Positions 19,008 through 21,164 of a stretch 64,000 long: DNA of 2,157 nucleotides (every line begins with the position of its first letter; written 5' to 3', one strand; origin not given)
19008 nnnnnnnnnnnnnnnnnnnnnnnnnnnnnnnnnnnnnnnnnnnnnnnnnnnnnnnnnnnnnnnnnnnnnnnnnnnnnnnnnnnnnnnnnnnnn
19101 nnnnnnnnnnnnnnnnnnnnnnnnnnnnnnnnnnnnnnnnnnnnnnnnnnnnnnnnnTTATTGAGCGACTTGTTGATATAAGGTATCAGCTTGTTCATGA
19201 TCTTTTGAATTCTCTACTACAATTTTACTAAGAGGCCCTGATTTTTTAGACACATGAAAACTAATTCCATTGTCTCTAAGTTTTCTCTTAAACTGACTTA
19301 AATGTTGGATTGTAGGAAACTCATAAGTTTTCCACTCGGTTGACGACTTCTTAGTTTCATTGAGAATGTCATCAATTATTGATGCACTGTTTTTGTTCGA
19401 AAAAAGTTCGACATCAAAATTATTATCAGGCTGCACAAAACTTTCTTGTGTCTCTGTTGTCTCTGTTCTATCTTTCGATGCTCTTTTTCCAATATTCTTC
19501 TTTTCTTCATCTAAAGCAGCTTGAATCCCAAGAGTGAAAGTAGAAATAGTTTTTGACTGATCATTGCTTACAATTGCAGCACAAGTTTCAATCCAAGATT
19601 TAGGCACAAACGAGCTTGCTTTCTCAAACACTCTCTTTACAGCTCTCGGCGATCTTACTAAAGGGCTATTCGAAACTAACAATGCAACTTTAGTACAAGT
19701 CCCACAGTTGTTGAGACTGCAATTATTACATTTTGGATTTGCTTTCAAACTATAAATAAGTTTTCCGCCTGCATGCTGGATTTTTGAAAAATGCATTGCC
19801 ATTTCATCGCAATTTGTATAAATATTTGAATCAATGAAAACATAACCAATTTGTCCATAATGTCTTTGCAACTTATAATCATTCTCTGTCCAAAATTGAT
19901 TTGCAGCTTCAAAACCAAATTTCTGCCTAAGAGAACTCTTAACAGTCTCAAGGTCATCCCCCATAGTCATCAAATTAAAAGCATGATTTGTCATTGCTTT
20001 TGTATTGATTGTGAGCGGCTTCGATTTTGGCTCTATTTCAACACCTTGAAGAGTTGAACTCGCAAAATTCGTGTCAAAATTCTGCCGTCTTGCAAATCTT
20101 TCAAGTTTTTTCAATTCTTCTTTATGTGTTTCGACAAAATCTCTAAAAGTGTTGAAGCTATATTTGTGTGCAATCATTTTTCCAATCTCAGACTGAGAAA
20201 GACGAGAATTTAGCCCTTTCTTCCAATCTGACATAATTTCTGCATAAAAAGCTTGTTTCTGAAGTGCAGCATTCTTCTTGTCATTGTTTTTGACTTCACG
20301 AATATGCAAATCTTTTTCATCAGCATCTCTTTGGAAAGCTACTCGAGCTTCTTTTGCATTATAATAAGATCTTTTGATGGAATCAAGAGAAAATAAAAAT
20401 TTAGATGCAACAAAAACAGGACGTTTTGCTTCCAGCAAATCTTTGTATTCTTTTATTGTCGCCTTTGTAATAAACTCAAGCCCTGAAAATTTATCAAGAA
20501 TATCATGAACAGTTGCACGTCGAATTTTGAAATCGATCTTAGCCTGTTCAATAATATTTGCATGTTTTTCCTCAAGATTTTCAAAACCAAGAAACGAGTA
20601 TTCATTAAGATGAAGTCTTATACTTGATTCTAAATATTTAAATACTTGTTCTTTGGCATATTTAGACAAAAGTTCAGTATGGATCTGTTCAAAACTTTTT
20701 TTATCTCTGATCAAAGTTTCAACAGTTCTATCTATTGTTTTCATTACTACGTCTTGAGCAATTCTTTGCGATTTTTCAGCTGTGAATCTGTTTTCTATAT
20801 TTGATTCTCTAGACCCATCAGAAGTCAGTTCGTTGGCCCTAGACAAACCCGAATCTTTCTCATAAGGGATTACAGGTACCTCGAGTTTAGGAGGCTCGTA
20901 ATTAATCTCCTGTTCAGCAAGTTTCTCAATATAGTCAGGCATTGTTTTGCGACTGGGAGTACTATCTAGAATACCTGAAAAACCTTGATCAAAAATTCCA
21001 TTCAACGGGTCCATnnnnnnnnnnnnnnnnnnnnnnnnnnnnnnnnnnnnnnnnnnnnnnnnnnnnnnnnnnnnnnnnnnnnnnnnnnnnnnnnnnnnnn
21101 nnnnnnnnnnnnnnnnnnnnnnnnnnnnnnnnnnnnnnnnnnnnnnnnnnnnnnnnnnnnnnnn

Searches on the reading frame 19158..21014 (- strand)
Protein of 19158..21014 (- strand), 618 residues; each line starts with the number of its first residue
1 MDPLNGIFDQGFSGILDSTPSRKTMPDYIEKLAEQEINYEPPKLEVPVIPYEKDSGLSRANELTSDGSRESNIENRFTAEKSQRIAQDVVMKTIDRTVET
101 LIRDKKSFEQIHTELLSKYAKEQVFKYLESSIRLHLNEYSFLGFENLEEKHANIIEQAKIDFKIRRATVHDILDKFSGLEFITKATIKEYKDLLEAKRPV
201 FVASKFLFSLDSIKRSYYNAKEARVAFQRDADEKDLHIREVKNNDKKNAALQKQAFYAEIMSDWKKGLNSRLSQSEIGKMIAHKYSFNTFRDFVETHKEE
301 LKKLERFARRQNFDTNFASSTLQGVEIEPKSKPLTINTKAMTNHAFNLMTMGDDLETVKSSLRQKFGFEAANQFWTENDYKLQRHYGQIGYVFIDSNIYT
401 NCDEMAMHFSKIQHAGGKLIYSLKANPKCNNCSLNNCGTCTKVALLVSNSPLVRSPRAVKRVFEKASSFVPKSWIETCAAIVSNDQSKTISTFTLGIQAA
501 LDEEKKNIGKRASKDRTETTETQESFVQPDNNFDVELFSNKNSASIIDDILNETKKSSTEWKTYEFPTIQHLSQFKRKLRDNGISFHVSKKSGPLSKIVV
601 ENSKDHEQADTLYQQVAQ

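Call 4: search_protein_families(library=pfam, proteins=[window:19158-21014:-], max_evalue=0.1)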
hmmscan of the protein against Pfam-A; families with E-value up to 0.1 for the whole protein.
window:19158-21014:- (618 aa): 1 family
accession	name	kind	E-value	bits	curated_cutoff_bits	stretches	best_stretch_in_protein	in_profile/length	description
PF12687.12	DUF3801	-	0.07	13.6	24.1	0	570-615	44-91/131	Protein of unknown function (DUF3801)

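Call 12: search_protein_families(library=phrogs, proteins=[window:19158-21014:-], max_evalue=0.01)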
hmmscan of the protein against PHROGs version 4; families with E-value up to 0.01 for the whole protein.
window:19158-21014:- (618 aa): 0 families

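Call 21: find_related_loci(query=window:19158-21014:-, collection=viral_contigs, flank=6000)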
Query window:19158-21014:- (618 aa) in viral_contigs; peptide patterns used: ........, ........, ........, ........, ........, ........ (x = any residue, [..] = any of these).
16 stretches matched a pattern; 2 encode a relative of the query (tblastn E <= 1e-3); 1 distinct loci.
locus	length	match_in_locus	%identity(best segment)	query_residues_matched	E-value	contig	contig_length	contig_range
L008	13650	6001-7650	68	1-551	0e+0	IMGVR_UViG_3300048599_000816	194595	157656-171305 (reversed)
